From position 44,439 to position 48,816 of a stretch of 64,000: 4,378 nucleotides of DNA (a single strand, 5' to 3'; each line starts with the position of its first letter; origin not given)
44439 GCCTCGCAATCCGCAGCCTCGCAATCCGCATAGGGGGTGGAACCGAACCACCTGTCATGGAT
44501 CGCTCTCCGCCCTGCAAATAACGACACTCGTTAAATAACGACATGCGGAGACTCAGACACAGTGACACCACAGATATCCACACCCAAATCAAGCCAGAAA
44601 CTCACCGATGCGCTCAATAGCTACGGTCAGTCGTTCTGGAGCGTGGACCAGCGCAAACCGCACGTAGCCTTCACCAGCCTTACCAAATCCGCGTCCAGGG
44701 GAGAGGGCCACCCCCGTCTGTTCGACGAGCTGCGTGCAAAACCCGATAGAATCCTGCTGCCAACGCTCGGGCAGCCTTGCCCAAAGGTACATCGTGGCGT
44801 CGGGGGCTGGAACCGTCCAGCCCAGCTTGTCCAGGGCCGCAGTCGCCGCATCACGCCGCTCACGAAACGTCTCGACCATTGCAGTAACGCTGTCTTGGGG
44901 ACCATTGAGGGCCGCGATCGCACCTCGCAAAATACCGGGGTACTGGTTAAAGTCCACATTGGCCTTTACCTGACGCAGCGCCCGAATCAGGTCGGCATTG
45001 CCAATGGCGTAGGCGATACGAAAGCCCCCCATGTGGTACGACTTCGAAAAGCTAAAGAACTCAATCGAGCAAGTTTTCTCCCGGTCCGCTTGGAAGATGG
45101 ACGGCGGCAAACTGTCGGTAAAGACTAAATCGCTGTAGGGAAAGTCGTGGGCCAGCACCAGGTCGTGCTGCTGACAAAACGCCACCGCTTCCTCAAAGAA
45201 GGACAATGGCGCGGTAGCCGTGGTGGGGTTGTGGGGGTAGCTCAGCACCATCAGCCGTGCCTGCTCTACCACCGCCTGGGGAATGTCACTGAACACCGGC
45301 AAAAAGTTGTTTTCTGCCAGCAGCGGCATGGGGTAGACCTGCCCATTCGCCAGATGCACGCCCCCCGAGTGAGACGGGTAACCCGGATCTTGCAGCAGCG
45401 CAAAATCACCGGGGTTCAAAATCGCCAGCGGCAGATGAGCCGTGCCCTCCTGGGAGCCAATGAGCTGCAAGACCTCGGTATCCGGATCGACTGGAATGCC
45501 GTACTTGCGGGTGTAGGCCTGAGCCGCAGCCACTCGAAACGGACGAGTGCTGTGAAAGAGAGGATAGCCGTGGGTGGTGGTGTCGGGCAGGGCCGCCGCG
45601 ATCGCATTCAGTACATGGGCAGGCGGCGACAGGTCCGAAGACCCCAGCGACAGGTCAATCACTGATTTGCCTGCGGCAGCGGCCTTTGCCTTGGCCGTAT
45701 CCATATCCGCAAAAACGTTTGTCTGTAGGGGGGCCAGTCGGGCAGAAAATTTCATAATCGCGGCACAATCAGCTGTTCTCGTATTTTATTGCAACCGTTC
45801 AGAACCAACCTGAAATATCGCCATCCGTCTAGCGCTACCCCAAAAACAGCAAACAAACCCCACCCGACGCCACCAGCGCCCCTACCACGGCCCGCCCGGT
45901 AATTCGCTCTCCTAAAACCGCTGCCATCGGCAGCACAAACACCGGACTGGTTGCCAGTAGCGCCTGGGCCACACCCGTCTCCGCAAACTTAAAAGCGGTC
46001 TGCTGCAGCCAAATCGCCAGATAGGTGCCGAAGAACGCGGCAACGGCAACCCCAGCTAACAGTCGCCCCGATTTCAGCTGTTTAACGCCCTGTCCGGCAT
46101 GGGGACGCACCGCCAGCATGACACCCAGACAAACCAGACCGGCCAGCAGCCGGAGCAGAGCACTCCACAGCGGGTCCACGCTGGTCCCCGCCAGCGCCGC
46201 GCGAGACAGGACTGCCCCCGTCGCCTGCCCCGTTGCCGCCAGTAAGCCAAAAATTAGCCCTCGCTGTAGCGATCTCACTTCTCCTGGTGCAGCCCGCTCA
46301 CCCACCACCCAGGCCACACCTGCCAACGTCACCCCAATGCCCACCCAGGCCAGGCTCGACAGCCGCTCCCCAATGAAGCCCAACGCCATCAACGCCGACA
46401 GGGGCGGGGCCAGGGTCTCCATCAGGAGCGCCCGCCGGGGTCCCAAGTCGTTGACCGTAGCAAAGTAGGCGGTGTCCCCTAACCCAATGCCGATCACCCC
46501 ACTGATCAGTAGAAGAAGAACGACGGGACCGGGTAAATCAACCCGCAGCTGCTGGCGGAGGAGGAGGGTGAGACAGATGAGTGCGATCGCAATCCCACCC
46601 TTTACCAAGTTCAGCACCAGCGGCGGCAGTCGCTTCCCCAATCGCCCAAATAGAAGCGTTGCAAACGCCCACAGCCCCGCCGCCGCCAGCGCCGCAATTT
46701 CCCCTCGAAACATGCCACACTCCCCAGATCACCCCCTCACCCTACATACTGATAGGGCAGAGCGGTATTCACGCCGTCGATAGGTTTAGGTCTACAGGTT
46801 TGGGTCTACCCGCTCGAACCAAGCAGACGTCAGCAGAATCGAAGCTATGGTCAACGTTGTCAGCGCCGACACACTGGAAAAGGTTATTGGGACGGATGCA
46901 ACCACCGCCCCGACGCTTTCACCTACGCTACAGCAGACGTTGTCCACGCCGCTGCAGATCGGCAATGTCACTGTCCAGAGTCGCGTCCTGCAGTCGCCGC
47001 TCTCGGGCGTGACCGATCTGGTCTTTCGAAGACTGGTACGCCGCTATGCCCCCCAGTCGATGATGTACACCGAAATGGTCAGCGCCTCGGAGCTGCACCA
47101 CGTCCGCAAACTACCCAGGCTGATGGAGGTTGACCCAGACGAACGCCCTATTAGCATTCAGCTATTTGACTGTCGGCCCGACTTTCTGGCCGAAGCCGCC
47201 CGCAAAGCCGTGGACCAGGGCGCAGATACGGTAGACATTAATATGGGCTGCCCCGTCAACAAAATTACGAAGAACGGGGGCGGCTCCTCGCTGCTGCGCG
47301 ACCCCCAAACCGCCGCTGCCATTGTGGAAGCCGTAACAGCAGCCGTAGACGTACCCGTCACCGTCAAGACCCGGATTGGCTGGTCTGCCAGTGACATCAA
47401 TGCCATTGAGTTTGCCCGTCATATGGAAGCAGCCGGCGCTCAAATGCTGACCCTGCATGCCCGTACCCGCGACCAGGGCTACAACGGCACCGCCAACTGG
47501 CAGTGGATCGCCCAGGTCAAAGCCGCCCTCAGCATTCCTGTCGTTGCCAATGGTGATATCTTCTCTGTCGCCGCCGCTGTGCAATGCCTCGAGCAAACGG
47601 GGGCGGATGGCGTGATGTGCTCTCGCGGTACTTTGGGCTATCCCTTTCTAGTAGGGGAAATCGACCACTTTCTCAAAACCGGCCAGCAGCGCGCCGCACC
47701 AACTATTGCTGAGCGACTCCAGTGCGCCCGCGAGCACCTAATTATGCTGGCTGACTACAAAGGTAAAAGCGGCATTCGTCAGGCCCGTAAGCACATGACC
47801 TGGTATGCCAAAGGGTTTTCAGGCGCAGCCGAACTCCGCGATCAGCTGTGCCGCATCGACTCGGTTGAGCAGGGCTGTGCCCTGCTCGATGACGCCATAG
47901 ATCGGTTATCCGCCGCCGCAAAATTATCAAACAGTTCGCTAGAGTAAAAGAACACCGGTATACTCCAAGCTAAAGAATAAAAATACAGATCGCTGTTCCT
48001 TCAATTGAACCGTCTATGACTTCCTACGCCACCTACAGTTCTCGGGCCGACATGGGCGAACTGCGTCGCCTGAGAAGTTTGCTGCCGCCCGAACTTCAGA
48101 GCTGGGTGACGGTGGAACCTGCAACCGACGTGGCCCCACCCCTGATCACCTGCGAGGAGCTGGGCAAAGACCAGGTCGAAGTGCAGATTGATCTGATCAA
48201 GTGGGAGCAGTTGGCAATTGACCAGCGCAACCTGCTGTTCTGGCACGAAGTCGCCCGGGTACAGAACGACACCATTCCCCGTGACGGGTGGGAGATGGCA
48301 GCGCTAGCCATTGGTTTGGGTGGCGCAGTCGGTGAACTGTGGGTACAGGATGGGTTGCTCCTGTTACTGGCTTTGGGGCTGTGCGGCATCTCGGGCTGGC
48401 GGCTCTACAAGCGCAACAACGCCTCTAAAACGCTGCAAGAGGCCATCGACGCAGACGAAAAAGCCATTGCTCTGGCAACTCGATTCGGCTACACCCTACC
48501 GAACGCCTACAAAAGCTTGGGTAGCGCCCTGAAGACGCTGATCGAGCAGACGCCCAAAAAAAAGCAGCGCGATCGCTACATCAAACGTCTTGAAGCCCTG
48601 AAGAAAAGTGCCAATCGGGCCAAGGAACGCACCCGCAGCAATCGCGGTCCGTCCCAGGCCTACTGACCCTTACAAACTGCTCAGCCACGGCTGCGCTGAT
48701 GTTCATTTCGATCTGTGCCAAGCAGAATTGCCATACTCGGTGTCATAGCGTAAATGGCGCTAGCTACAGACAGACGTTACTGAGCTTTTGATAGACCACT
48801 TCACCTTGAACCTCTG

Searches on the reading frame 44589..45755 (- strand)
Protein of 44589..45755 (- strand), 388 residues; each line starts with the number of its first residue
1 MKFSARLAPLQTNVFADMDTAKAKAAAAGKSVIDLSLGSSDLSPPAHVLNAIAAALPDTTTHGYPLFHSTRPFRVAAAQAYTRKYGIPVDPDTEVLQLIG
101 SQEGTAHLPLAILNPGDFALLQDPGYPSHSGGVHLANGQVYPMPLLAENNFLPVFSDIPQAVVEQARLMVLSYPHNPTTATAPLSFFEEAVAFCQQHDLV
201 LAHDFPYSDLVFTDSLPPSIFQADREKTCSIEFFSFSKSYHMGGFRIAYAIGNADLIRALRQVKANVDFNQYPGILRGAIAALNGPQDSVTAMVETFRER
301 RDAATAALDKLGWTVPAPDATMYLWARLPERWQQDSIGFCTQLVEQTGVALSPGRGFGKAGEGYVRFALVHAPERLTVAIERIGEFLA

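Call 87: search_protein_families(library=pfam, proteins=[window:44589-45755:-], max_evalue=0.0001)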
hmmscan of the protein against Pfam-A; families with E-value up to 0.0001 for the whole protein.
window:44589-45755:- (388 aa): 1 family
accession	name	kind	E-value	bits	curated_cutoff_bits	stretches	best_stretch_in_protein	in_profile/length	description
PF00155.27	Aminotran_1_2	-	9.4e-55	186.7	19.7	1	31-383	2-361/361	Aminotransferase class I and II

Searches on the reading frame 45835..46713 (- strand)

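Call 87: search_protein_families(library=pfam, proteins=[window:45835-46713:-], max_evalue=0.0001)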
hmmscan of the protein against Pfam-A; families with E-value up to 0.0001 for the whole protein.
window:45835-46713:- (292 aa): 1 family
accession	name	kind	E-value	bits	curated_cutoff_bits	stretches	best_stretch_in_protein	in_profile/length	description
PF00892.27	EamA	-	1.1e-31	110.3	28.2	2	3-137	2-134/135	EamA-like transporter family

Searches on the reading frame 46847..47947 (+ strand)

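Call 87: search_protein_families(library=pfam, proteins=[window:46847-47947:+], max_evalue=0.0001)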
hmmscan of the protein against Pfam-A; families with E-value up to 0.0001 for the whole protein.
window:46847-47947:+ (366 aa): 3 families
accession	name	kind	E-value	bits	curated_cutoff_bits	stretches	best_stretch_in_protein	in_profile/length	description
PF01207.24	Dus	-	5.5e-105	351.3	20.4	1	49-351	2-306/311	Dihydrouridine synthase (Dus)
PF13378.12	MR_MLE_C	-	8.3e-05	22.8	29.4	0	114-257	2-124/219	Enolase C-terminal domain-like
PF00724.26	Oxidored_FMN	-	9.9e-05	22.2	27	0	33-55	3-25/342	NADH:flavin oxidoreductase / NADH oxidase family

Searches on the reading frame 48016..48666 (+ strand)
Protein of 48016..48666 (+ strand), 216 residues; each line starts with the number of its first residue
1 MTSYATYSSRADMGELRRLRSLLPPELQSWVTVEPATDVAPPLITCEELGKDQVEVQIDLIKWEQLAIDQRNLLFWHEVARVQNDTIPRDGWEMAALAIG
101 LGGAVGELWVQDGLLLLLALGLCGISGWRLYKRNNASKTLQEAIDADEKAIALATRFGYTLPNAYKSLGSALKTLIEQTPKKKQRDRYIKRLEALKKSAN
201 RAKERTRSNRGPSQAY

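Call 87: search_protein_families(library=pfam, proteins=[window:48016-48666:+], max_evalue=0.0001)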
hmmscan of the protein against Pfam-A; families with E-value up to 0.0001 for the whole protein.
window:48016-48666:+ (216 aa): 1 family
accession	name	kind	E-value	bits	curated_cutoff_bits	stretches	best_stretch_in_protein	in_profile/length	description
PF11780.13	DUF3318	-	3.8e-46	156.9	25.9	1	17-159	1-141/141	Protein of unknown function (DUF3318)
